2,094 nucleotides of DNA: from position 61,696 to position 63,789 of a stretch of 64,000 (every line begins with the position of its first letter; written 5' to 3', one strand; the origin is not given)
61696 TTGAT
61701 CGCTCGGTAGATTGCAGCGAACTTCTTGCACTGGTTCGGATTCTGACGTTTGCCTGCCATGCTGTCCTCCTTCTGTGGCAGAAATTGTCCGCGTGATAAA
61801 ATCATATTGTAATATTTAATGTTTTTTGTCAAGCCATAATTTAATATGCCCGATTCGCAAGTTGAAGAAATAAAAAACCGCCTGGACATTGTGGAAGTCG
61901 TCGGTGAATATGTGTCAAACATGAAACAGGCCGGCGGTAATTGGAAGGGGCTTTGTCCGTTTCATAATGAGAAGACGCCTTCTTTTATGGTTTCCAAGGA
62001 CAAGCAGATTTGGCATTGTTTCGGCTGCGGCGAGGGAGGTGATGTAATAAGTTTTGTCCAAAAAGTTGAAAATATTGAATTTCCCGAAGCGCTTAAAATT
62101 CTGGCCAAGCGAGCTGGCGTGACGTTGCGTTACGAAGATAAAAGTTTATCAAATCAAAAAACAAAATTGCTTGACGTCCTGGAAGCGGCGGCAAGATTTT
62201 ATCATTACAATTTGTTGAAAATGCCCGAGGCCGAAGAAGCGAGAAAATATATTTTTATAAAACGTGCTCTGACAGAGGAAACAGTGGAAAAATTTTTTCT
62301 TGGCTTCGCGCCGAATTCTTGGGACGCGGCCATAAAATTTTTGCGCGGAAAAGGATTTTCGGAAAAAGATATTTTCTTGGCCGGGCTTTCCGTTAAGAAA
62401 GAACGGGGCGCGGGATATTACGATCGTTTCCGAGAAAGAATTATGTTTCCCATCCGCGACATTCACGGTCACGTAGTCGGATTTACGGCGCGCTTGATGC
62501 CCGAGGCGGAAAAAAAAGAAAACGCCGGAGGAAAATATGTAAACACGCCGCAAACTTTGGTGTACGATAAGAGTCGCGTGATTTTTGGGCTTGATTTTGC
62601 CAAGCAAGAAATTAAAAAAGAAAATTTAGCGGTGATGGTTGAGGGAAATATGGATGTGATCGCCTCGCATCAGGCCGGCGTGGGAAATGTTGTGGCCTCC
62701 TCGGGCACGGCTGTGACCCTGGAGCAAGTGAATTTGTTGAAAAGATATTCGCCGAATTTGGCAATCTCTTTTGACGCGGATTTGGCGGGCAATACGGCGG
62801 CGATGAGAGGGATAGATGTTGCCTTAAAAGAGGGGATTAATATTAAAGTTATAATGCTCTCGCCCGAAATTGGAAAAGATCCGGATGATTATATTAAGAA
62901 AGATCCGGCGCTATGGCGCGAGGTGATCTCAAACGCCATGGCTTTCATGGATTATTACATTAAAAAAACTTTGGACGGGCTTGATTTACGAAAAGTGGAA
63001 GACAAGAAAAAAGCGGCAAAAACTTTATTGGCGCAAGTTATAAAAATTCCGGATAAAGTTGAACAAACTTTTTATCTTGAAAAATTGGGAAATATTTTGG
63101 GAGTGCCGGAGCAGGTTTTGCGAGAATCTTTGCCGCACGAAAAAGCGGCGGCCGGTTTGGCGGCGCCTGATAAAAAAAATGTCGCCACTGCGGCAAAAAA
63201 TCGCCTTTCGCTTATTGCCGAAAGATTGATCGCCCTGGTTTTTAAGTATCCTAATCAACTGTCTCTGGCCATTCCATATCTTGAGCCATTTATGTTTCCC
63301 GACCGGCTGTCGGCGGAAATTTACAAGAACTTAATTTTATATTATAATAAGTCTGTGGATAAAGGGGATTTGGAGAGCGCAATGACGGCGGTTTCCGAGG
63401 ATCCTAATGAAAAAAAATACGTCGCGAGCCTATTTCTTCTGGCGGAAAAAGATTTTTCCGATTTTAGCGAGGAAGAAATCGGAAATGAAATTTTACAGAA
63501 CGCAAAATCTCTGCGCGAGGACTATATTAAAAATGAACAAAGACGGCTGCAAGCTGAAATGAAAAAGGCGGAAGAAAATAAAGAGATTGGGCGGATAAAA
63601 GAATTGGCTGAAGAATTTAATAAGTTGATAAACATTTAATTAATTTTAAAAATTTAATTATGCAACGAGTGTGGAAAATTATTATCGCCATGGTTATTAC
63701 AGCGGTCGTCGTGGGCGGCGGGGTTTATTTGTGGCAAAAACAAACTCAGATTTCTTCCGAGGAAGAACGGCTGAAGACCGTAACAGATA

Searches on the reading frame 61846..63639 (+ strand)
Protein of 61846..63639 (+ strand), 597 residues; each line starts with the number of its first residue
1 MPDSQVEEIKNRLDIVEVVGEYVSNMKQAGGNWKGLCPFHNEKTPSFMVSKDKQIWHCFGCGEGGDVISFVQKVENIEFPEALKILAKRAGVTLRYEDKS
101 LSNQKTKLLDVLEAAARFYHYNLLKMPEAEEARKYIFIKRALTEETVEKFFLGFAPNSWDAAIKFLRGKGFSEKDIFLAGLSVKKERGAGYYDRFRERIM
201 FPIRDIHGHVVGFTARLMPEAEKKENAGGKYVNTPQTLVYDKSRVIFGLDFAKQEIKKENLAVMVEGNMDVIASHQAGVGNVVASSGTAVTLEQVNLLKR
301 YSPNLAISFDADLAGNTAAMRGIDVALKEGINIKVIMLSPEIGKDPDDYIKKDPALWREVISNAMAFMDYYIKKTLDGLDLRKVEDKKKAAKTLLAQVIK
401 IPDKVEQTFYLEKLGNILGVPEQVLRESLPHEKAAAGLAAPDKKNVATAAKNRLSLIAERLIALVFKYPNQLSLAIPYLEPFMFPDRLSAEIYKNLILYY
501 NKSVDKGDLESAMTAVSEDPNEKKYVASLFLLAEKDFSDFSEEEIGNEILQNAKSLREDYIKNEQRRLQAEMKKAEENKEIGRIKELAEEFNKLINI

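Call 38: search_protein_families(library=pfam, proteins=[window:61846-63639:+], max_evalue=0.01)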
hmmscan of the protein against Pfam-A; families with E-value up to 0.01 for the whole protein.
window:61846-63639:+ (597 aa): 7 families
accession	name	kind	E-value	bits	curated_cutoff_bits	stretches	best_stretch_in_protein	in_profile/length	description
PF01807.25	Zn_ribbon_DnaG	-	1.4e-36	124.7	24.9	1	3-98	3-97/98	CHC2 zinc finger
PF08275.17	DNAG_N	-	3.3e-35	121.4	26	1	119-252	1-127/128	DNA primase catalytic core, N-terminal domain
PF13155.12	Toprim_2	-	1.3e-19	70.8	22.1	1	263-350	1-88/88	Toprim-like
PF13662.12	Toprim_4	-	5.1e-15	55.9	25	1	262-336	3-84/85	Toprim domain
PF01751.28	Toprim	-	6.3e-09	36.3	23.1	1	263-335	3-93/96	Toprim domain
PF10410.14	DnaB_bind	-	8.1e-09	36.1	20.6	1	368-423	1-56/56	DnaB-helicase binding domain of primase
PF13362.12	Toprim_3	-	0.00044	21.1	27.2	1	263-352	3-91/95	Toprim domain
